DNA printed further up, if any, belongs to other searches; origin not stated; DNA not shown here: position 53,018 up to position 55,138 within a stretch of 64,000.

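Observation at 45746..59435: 13.7-kb surface-glycan locus combining an ABC-transporter-dependent backbone operon with two lipid-carrier/GT-C decoration branches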

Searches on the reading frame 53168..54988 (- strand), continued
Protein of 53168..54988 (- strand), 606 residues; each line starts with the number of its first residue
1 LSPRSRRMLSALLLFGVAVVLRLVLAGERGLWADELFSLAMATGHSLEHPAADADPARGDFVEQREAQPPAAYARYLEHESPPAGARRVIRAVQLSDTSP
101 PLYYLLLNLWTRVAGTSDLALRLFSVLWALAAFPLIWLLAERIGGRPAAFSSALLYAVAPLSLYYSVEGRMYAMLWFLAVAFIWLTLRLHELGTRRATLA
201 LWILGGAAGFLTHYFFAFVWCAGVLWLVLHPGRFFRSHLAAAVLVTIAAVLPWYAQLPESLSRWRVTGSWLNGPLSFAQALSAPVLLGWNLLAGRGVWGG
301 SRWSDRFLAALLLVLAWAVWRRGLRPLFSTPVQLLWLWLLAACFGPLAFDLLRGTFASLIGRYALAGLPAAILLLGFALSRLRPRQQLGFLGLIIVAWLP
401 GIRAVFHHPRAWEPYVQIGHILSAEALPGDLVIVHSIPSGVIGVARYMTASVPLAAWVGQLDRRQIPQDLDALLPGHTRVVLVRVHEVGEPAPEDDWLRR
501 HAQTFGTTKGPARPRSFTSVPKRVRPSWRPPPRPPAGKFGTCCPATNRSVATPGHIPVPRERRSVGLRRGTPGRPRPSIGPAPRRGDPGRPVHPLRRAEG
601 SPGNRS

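Call 44: search_protein_families(library=pfam, proteins=[L005:6553-8304:-, L005:8288-9973:-, P0001, L002:13244-14386:-], max_evalue=10)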
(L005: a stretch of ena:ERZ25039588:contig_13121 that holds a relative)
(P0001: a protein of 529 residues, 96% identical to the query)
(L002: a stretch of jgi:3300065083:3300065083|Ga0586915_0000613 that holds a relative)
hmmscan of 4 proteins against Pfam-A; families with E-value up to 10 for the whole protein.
L005:6553-8304:- (583 aa): 0 families

L005:8288-9973:- (561 aa): 0 families

P0001 (529 aa): 2 families
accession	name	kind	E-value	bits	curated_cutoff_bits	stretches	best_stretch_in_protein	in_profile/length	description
PF13231.12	PMT_2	-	2.7e-13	50.9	26.1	1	92-246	2-157/160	Dolichyl-phosphate-mannose-protein mannosyltransferase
PF11028.14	TMEM260-like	-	0.1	12.8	24.2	1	134-220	81-169/179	Protein O-mannosyl-transferase TMEM260-like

L002:13244-14386:- (380 aa): 3 families
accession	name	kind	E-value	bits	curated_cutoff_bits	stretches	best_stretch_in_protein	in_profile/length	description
PF00535.33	Glycos_transf_2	-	1.3e-27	97.2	23.3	1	7-167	1-165/168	Glycosyl transferase family 2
PF13641.12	Glyco_tranf_2_3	-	4.2e-07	30.7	27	1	6-132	3-137/230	Glycosyltransferase like family 2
PF13704.12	Glyco_tranf_2_4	-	0.075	14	27.5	1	14-92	2-82/98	Glycosyl transferase family 2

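Call 48: search_solved_structures(query=L002:7600-8508:-, max_evalue=0.001, show_alignments=1)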
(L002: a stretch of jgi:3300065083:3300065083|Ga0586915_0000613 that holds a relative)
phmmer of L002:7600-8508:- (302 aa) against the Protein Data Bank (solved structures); distinct sequences matched with E-value up to 0.001: 2.
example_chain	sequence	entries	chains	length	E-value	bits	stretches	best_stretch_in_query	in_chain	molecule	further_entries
8j8j_D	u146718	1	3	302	1.1e-28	104.1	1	18-196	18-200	Decaprenyl-phosphate phosphoribosyltransferase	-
8j8k_A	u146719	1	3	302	9.7e-17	64.8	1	18-196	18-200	Decaprenyl-phosphate phosphoribosyltransferase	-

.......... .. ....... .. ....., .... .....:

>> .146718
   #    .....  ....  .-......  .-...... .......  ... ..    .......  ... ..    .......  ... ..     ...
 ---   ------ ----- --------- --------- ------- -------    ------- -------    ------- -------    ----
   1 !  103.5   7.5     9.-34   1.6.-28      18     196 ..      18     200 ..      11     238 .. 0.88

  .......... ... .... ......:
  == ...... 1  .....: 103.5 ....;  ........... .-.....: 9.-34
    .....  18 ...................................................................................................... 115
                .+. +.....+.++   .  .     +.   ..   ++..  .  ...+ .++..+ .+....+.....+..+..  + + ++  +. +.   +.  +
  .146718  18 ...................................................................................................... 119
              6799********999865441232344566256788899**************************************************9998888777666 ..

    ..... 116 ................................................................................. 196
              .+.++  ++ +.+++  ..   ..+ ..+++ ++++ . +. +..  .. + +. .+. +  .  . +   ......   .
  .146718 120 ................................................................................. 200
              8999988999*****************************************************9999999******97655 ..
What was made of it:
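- UbiA matches Rv3806c at 1.1e-28 with the Asp-rich motif (call 48).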

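Call 49: search_solved_structures(query=L002:6264-7580:-, max_evalue=0.001, show_alignments=1)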
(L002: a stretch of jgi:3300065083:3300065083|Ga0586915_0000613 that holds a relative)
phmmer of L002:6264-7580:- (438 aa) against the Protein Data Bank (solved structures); distinct sequences matched with E-value up to 0.001: 27.
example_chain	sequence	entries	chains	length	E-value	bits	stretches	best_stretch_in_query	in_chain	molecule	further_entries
4aut_A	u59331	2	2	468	4.5e-69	236.3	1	37-430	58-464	DECAPRENYL-PHOSPHORYL-BETA-D-RIBOFURANOSE-2-OXIDOREDUCTASE | DprE1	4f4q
4g3t_A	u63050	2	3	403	5.1e-67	229.5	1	45-430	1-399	oxidoreductase DprE1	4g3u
21gq_A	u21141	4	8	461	1.6e-66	227.9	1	41-430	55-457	Decaprenylphosphoryl-beta-D-ribose oxidase | Oxidoreductase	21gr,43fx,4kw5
6hfv_A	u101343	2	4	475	1.8e-66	227.7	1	41-430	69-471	Decaprenylphosphoryl-beta-D-ribose oxidase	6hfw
5oep_A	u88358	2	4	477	1.8e-66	227.7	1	41-430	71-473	Decaprenylphosphoryl-beta-D-ribose oxidase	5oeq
4p8c_A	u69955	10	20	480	1.8e-66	227.7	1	41-430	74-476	Probable decaprenylphosphoryl-beta-D-ribose oxidase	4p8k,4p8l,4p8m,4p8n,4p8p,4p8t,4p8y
4fdn_A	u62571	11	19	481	1.8e-66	227.7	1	41-430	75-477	oxidoreductase DprE1 | Probable decaprenylphosphoryl-beta-D-ribose oxidase | decaprenylphosphoryl-beta-D-ribose oxidase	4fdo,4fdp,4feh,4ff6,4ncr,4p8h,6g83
5oel_A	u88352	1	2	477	8.8e-66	225.5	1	41-430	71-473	Decaprenylphosphoryl-beta-D-ribose oxidase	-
21gt_B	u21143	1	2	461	1.2e-65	225.1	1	41-430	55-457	Decaprenylphosphoryl-beta-D-ribose oxidase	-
6yaq_A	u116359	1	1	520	3.3e-09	39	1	37-197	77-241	Cytokinin dehydrogenase 8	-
8ot8_A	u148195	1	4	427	3.5e-09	38.9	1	35-183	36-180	FAD-binding protein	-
8cj9_A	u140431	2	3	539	3.7e-09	38.8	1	37-197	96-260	cytokinin dehydrogenase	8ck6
4o95_A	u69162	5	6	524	2.4e-07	32.9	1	86-202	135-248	Cytokinin dehydrogenase 4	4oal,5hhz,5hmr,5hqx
6yao_A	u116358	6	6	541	2.5e-07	32.8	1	86-202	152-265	Cytokinin dehydrogenase 4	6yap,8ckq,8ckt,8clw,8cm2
4ml8_A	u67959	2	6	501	1.2e-06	30.5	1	74-197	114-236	Cytokinin oxidase 2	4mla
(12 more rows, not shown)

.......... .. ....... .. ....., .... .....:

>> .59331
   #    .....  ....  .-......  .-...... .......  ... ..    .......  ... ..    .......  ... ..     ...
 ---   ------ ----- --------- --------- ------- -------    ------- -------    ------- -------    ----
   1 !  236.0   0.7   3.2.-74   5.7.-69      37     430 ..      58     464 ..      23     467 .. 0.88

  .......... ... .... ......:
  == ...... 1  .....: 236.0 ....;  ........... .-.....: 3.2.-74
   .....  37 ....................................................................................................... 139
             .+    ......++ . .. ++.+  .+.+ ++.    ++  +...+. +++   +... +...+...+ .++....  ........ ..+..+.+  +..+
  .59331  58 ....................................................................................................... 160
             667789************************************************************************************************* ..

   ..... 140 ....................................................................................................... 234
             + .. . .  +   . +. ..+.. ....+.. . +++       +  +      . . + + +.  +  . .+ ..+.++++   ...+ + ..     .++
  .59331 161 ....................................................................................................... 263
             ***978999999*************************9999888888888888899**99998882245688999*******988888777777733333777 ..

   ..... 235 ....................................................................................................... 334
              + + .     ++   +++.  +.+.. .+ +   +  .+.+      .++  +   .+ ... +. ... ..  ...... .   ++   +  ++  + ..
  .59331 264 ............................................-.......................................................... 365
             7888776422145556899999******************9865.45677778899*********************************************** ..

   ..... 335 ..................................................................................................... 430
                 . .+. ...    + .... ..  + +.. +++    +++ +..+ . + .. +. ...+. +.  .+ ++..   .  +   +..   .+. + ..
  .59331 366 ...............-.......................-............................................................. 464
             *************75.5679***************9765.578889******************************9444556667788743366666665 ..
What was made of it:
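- On DPA (polyprenyl-phospho-arabinofuranose) pathway: Full-length match to DprE1 at 4.5e-69, with the Lys418 equivalent conserved (call 49).
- DprE1-like matches DprE1 at 4.5e-69 over the full length with the catalytic Lys kept (call 49).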

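Call 56: search_dna_similar(query=L002:7600-8508:-, collection=phages, mode=protein, max_evalue=0.00001, max_rows=15)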
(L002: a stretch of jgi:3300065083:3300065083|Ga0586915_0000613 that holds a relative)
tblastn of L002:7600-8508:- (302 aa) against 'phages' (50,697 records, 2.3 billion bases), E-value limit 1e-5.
Records with a match: 1; places in all: 1; records where one place covers at least 80% of the query: 0.
Best place of each record, by identity: <60% 1.
By first word of the organism name: Bacteriophage 1.
By host as written in the record: - 1.
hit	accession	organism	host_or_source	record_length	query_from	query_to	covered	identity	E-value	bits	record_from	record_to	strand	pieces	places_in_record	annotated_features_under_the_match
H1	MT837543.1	Bacteriophage sp.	human fecal samples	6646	16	245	76%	34.0%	4e-24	107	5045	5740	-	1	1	record has no annotation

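Call 57: search_dna_similar(query=L002:7600-8508:-, collection=plasmids, mode=protein, max_evalue=1e-10, max_rows=25)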
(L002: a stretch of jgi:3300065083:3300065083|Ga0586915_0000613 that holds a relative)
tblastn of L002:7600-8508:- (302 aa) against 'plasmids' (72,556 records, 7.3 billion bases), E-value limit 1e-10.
Records with a match: 100; places in all: 100; records where one place covers at least 80% of the query: 84.
Best place of each record, by identity: <60% 100.
By first word of the organism name: Rhizobium 36; Sinorhizobium 5; Azospirillum 4; Salipiger 3; Burkholderia 3; Cereibacter 3; Sphingomonadaceae 3; Vibrio 3; Mesorhizobium 3; Leisingera 2; and 29 more.
By predicted mobility (MOB-suite, as given by PLSDB): non-mobilizable 69; conjugative 21; mobilizable 10.
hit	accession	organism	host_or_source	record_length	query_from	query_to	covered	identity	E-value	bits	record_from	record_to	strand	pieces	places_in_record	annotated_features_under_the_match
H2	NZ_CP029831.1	Azospirillum ramasamyi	single cell,Cow dung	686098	20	300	93%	52.3%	1e-48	180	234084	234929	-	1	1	UbiA family prenyltransferase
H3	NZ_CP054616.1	Azospirillum oryzae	cell culture,soil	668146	20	300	93%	51.6%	6e-45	170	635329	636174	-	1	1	UbiA family prenyltransferase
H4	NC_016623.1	Azospirillum lipoferum 4B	-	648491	24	300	92%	52.0%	3e-45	171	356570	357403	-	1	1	UbiA family prenyltransferase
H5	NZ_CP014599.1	Salipiger sp. CCB-MM3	mangrove soil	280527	12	302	96%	49.0%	1e-54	197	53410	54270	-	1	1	UbiA family prenyltransferase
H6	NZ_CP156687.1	Burkholderia stagnalis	Bacterial cells,soils collected in ...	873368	18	302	94%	47.9%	2e-42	162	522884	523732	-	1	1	UbiA family prenyltransferase | FAD-binding oxidoreductase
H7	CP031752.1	Cereibacter sphaeroides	cell culture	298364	20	294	91%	49.1%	3e-46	173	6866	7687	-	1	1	UbiA family prenyltransferase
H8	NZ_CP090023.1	Cereibacter azotoformans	cell culture,Aquaculture sediment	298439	20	294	91%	49.1%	3e-46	173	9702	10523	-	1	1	UbiA family prenyltransferase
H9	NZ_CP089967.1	Cereibacter azotoformans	Owen's River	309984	20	294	91%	49.1%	3e-46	173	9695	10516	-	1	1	UbiA family prenyltransferase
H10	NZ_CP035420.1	Leisingera sp. NJS204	cell culture,Marine Biofilm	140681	20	300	93%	47.3%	4e-45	170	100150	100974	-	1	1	UbiA family prenyltransferase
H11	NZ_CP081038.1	Leisingera sp. M527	-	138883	20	300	93%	47.3%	5e-45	170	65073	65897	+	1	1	UbiA family prenyltransferase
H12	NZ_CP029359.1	Azospirillum thermophilum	cell culture,hot spring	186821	20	298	92%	47.3%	1e-33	137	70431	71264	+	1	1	UbiA family prenyltransferase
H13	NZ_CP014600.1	Salipiger sp. CCB-MM3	mangrove soil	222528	19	288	89%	48.9%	7e-51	187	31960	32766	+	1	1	UbiA family prenyltransferase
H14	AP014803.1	Rhodovulum sulfidophilum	-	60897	20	294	91%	48.0%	8e-53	192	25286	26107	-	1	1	prenyltransferase family protein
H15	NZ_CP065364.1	Ruegeria sp. SCSIO 43209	Galaxea fascicularis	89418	20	296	92%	47.7%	4e-52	190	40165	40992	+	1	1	UbiA family prenyltransferase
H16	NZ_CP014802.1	Salipiger profundus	single cell,environmental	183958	20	287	89%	48.9%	3e-48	179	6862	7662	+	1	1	UbiA family prenyltransferase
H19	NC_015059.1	Granulicella tundricola MP5ACTX9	-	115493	20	291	90%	47.8%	1e-35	142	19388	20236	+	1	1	UbiA family prenyltransferase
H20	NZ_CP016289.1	Rhizobium leguminosarum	Vavilovia formosa,cell culture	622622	9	287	92%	46.2%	5e-44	167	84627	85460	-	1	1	UbiA family prenyltransferase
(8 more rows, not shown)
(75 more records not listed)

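Call 58: get_annotated_region(hit=H2, flank=9000)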
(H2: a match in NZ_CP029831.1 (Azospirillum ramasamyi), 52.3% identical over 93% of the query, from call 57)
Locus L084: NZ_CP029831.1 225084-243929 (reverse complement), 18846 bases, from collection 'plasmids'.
description: Azospirillum ramasamyi strain M2T2B2 plasmid unnamed7, complete sequence
organism: Azospirillum ramasamyi (NCBI taxid 682998)
taxonomy: Bacteria; Pseudomonadota; Alphaproteobacteria; Rhodospirillales; Azospirillaceae; Azospirillum; Azospirillum ramasamyi
host: -; source: single cell,Cow dung; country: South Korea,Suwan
typing (MOB-suite, as given by PLSDB): non-mobilizable
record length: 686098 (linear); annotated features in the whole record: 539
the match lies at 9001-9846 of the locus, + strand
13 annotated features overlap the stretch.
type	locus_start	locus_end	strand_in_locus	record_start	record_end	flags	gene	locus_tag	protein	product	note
CDS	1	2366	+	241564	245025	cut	smc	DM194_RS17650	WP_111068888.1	chromosome segregation protein SMC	GO:0030261 - chromosome condensation [Evidence IEA]; GO:0007059 - chromosome segregation [Evidence IEA]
CDS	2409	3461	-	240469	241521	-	-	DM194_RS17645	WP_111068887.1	hypothetical protein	-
CDS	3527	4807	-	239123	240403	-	-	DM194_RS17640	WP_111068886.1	FAD-binding oxidoreductase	-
CDS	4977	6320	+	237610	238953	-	-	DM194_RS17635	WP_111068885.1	glutamine synthetase family protein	GO:0006542 - glutamine biosynthetic process [Evidence IEA]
CDS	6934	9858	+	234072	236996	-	-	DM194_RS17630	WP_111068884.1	UbiA family prenyltransferase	-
CDS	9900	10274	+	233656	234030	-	-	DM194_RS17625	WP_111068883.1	EamA family transporter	-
CDS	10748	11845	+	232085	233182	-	-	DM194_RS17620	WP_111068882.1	extracellular solute-binding protein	-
CDS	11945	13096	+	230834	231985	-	potA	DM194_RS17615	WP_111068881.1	polyamine ABC transporter ATP-binding protein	GO:0015846 - polyamine transport [Evidence IEA]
CDS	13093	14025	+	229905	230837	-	-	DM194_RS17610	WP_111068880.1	ABC transporter permease subunit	GO:0055085 - transmembrane transport [Evidence IEA]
CDS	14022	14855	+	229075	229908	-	-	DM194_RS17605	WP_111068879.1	ABC transporter permease subunit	GO:0055085 - transmembrane transport [Evidence IEA]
CDS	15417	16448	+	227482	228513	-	-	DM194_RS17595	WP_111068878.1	agmatine deiminase family protein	-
CDS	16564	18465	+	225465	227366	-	-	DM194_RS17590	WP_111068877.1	AI-2E family transporter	GO:1905887 - autoinducer AI-2 transmembrane transport [Evidence IEA]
CDS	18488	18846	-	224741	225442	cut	-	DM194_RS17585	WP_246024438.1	diguanylate cyclase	-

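Call 59: get_annotated_region(hit=H19, flank=9000)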
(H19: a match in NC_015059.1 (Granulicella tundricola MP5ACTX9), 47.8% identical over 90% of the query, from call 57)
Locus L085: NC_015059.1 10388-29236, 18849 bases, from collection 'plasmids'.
description: Granulicella tundricola MP5ACTX9 plasmid pACIX904, complete sequence
organism: Granulicella tundricola MP5ACTX9 (NCBI taxid 1198114)
taxonomy: Bacteria; Acidobacteriota; Terriglobia; Terriglobales; Acidobacteriaceae; Granulicella; Granulicella tundricola; Granulicella tundricola MP5ACTX9
host: -; source: -; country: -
typing (MOB-suite, as given by PLSDB): mobilizable; replicon rep_cluster_1347; relaxase MOBF
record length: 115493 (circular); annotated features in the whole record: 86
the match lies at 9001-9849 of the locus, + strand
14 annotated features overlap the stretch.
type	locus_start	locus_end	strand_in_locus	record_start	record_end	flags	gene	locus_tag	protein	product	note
CDS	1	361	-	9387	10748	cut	-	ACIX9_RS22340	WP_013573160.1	FAD-binding oxidoreductase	-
CDS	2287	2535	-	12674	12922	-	-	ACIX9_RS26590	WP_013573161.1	hypothetical protein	-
CDS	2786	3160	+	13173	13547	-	-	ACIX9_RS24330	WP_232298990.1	helix-turn-helix transcriptional regulator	-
CDS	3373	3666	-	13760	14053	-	-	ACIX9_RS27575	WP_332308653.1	hypothetical protein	-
CDS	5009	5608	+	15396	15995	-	-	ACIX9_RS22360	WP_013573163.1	YdcF family protein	-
CDS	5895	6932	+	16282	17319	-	-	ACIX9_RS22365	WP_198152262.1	hypothetical protein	-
CDS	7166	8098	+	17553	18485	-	-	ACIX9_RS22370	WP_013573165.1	glycosyltransferase family 8 protein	-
CDS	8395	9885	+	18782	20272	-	-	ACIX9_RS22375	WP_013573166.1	UbiA family prenyltransferase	-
CDS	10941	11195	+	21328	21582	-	-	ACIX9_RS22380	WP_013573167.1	helix-turn-helix transcriptional regulator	-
CDS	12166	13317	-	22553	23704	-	-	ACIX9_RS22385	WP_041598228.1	ATP-grasp domain-containing protein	-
CDS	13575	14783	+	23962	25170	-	-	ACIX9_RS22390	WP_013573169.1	NAD(P)-binding domain-containing protein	-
CDS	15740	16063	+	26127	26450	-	-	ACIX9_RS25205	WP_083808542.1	helix-turn-helix domain-containing protein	-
CDS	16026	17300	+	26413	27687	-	-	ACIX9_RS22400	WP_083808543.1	type II toxin-antitoxin system HipA family toxin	-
CDS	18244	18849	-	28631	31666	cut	mobF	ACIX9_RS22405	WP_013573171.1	MobF family relaxase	-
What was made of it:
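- Tried and rejected: These were uninformative (calls 58, 59).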
